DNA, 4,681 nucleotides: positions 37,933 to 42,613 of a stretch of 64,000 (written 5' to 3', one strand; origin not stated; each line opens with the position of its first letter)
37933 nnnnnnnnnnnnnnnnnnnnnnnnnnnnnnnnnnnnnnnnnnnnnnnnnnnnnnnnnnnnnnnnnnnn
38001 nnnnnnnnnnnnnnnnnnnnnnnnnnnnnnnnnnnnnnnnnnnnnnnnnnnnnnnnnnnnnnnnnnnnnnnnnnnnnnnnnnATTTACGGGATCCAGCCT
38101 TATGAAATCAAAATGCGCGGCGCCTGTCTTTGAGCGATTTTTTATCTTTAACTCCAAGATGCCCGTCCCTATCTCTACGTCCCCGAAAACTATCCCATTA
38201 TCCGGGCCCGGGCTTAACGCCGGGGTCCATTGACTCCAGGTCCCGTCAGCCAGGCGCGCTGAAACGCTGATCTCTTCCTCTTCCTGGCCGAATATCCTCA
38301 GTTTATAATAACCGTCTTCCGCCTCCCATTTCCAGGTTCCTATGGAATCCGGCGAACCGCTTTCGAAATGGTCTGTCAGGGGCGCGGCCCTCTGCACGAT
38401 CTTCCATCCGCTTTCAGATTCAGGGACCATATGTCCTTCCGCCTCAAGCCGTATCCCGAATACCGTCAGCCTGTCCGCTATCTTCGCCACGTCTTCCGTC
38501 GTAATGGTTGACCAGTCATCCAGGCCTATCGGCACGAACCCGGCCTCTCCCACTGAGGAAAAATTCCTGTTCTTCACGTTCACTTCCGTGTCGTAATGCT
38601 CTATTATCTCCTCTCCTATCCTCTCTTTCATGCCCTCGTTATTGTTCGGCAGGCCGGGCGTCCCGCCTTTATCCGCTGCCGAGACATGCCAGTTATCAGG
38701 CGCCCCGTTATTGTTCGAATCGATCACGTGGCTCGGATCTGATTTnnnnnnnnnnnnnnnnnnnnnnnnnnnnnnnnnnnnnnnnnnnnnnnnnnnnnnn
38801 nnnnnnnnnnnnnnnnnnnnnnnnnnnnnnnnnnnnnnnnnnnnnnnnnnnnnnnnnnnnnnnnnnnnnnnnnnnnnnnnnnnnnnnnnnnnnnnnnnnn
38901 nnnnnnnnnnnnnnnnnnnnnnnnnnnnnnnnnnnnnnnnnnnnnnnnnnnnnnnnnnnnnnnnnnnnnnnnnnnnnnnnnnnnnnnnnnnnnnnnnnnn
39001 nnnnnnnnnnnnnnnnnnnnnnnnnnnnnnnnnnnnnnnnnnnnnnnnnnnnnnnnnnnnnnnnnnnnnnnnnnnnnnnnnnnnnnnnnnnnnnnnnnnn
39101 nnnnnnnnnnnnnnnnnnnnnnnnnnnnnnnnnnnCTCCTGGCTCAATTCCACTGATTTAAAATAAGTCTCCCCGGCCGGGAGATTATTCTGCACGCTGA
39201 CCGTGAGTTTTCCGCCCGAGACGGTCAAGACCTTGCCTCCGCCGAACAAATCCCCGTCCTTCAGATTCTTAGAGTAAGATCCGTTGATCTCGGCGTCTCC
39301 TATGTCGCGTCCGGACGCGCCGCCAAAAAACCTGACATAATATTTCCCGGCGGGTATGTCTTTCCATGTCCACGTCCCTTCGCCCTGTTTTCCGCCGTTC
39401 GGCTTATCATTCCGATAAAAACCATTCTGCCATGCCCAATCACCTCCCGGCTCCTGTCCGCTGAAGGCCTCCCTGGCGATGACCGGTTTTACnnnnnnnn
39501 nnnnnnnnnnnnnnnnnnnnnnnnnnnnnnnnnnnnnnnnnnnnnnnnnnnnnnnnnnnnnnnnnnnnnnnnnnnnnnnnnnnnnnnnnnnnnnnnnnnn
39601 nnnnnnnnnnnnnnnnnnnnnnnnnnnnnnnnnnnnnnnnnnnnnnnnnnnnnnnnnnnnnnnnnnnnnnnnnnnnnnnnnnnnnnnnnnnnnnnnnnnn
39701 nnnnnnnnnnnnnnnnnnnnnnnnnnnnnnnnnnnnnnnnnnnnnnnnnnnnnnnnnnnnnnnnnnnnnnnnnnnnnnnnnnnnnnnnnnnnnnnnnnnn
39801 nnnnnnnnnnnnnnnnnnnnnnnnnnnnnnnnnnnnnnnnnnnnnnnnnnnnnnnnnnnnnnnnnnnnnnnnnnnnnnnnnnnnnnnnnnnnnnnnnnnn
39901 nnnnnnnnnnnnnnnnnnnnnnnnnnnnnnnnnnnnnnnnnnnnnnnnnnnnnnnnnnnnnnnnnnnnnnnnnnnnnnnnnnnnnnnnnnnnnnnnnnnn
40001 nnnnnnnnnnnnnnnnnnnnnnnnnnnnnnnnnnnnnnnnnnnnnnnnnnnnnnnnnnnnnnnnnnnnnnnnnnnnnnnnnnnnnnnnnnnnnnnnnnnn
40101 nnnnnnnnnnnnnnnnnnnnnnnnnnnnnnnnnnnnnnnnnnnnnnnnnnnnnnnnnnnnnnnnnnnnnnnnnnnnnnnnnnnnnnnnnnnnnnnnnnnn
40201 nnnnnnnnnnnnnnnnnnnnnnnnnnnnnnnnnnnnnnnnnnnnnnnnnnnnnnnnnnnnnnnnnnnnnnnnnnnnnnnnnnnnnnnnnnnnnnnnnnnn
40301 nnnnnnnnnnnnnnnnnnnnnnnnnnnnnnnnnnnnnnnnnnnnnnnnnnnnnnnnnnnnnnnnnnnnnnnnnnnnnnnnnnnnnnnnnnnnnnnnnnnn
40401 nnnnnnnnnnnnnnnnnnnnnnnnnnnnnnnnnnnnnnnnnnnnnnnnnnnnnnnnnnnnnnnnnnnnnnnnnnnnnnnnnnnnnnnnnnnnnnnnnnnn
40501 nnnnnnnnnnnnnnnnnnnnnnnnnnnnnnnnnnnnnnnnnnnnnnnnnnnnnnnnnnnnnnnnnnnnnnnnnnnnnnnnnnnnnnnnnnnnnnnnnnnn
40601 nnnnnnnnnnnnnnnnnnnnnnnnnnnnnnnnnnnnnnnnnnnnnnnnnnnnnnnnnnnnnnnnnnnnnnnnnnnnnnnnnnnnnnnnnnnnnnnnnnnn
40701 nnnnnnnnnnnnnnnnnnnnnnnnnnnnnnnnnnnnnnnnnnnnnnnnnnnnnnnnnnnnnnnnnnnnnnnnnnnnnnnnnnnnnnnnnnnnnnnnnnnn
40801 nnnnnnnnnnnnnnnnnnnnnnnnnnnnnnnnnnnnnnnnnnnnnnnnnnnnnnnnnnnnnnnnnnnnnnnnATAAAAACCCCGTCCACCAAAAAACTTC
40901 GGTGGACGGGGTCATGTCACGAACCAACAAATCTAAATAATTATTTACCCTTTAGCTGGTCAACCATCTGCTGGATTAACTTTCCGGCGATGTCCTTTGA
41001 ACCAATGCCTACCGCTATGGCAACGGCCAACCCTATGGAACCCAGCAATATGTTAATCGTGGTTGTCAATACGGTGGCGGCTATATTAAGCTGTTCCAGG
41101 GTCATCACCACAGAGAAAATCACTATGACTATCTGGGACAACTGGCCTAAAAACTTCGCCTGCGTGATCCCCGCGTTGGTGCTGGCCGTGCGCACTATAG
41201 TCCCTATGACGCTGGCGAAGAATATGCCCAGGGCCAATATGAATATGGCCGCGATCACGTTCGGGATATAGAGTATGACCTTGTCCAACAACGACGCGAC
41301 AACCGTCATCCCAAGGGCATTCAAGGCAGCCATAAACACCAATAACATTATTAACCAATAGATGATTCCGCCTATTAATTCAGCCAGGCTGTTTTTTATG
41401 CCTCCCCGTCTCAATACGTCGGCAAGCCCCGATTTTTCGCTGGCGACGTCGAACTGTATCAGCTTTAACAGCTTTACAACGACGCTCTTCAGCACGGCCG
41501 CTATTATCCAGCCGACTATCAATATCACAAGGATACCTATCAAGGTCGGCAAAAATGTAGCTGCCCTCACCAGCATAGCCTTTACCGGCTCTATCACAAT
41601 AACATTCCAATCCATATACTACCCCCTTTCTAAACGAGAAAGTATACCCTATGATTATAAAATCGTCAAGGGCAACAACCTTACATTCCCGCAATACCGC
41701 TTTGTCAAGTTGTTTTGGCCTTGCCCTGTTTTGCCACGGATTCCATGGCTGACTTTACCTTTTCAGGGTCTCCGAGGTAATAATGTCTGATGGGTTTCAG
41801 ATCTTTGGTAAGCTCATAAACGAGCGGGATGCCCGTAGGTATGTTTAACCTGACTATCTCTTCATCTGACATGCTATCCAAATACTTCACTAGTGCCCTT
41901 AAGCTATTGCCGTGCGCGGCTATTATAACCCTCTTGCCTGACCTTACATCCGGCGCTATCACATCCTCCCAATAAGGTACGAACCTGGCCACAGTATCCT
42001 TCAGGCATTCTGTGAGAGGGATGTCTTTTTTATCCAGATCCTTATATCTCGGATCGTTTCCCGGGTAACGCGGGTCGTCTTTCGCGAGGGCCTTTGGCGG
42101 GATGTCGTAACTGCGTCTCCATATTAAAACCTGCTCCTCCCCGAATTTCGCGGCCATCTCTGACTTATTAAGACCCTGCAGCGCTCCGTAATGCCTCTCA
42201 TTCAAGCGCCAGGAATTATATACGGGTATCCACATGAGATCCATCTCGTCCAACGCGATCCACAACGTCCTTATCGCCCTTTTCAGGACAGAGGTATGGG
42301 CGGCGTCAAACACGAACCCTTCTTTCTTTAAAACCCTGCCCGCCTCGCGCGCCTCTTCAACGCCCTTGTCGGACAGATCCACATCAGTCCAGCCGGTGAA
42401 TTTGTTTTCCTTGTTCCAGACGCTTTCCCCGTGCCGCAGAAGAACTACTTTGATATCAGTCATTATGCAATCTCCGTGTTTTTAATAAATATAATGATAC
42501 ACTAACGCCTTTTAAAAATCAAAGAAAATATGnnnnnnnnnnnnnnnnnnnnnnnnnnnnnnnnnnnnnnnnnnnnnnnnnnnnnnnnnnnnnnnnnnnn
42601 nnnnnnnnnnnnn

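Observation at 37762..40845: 1036-aa GspK-like minor pseudopilin with an inserted lamin-tail domain and other large insertions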

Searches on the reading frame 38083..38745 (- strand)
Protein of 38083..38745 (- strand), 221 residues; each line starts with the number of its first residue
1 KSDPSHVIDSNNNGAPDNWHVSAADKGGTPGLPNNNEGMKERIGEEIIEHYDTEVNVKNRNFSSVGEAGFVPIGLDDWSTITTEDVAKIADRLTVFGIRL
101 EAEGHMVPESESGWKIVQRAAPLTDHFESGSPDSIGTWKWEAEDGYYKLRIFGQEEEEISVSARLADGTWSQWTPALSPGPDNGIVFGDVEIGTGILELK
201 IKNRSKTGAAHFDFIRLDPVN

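Call 33: search_protein_families(library=pfam, proteins=[window:38083-38745:-], max_evalue=1)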
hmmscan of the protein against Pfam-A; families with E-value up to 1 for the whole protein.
seq(221 aa): 0 families

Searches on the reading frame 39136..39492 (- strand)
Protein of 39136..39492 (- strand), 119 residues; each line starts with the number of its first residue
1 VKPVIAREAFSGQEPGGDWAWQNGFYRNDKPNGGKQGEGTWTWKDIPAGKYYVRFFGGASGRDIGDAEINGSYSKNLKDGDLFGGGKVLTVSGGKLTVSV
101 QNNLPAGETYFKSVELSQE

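Call 33: search_protein_families(library=pfam, proteins=[window:39136-39492:-], max_evalue=1)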
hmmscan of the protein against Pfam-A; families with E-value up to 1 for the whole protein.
seq(119 aa): 1 family
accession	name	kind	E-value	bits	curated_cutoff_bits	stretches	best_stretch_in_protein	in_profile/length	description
PF16974.11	NAR2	-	0.12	12.4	26.6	1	36-58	90-113/142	High-affinity nitrate transporter accessory, Ig-like domain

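Call 58: find_homologous_proteins(query=A3, max_evalue=0.001)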
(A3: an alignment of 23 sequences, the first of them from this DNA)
Query A3 (23 sequences) (115 aa, profile of the alignment): 1 proteins with E <= 0.001 among 418 candidates.
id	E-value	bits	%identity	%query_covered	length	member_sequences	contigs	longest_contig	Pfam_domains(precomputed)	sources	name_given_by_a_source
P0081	1.0e-20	91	60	45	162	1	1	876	-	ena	-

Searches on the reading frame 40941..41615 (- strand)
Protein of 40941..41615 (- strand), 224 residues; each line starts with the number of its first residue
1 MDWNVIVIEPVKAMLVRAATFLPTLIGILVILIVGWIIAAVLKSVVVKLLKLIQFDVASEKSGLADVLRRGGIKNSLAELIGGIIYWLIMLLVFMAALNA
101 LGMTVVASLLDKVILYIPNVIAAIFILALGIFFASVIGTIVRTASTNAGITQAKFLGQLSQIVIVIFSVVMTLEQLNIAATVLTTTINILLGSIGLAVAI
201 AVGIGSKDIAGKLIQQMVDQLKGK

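Call 5: search_protein_families(library=pfam, proteins=[window:40941-41615:-], max_evalue=0.01)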
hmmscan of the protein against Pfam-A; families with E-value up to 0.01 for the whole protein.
window:40941-41615:- (224 aa): 1 family
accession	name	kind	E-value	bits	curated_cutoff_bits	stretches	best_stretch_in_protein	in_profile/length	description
PF05552.17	MS_channel_1st_1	-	1e-18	67.4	22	2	9-57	1-49/50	Mechanosensitive ion channel, conserved TM helix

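Call 6: search_protein_families(library=ncbifam, proteins=[window:40941-41615:-], max_evalue=0.01)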
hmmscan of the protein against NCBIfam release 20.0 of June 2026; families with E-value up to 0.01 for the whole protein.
window:40941-41615:- (224 aa): 2 families
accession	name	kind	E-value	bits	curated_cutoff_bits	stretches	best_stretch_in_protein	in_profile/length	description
NF033912.1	msc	subfamily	7.1e-24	84.7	100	2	7-150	73-216/365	mechanosensitive ion channel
NF047602.1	MscsSHelicob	equivalog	0.0069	15.9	400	1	117-211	10-100/260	small-conductance mechanosensitive channel MscS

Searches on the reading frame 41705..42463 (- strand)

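Call 5: search_protein_families(library=pfam, proteins=[window:41705-42463:-], max_evalue=0.01)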
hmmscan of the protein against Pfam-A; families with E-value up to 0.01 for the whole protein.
window:41705-42463:- (252 aa): 1 family
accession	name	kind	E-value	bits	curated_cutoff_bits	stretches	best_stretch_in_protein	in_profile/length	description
PF00300.27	His_Phos_1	-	4.7e-33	114.9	21.7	2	6-123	1-113/194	Histidine phosphatase superfamily (branch 1)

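Call 6: search_protein_families(library=ncbifam, proteins=[window:41705-42463:-], max_evalue=0.01)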
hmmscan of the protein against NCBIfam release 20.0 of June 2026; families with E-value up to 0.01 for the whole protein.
window:41705-42463:- (252 aa): 19 families
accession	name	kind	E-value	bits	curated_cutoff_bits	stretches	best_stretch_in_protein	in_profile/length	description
NF010713.0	PRK14115.1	equivalog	1.3e-131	437.4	305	1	5-250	3-248/248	2,3-diphosphoglycerate-dependent phosphoglycerate mutase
TIGR01258.1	pgm_1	subfamily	6.4e-123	408.9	81.7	1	5-248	2-245/245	2,3-bisphosphoglycerate-dependent phosphoglycerate mutase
NF010718.0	PRK14120.1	equivalog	8.6e-107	356.1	366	1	4-248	5-248/249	phosphoglyceromutase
NF010714.0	PRK14116.1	equivalog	4.7e-92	307.6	401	1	5-223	3-221/229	2,3-diphosphoglycerate-dependent phosphoglycerate mutase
NF010716.0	PRK14118.1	equivalog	2.1e-88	295.4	409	1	5-230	2-227/227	2,3-diphosphoglycerate-dependent phosphoglycerate mutase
NF010717.0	PRK14119.1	equivalog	7.5e-86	287.4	378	1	5-230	3-228/228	2,3-diphosphoglycerate-dependent phosphoglycerate mutase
NF010715.0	PRK14117.1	equivalog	9.3e-86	287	421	1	4-231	2-229/230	phosphoglycerate mutase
NF002339.0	PRK01295.1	equivalog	2.6e-69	232.8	316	2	5-124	4-123/206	2,3-bisphosphoglycerate-dependent phosphoglycerate mutase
NF002217.0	PRK01112.1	equivalog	1.7e-63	214.1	320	3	149-221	146-218/228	2,3-bisphosphoglycerate-dependent phosphoglycerate mutase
TIGR03162.1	ribazole_cobC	equivalog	3.9e-18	65.5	162.9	2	6-110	1-98/176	alpha-ribazole phosphatase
NF045917.1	PhserinePhPspA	equivalog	3.1e-12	46.6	350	1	4-110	2-103/211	phosphoserine phosphatase PspA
NF005567.0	PRK07238.1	equivalog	1.6e-11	44.2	326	1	5-122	179-291/378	bifunctional RNase H/acid phosphatase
NF009993.0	PRK13462.1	equivalog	5.2e-10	39.3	226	1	3-104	5-100/203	acid phosphatase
NF011580.0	PRK15004.1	equivalog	7.6e-10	39.1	250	1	5-94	2-86/203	adenosylcobalamin/alpha-ribazole phosphatase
NF038349.1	dPGM_arch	equivalog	4.9e-09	36.3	225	1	6-101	1-92/194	2,3-diphosphoglycerate-dependent phosphoglycerate mutase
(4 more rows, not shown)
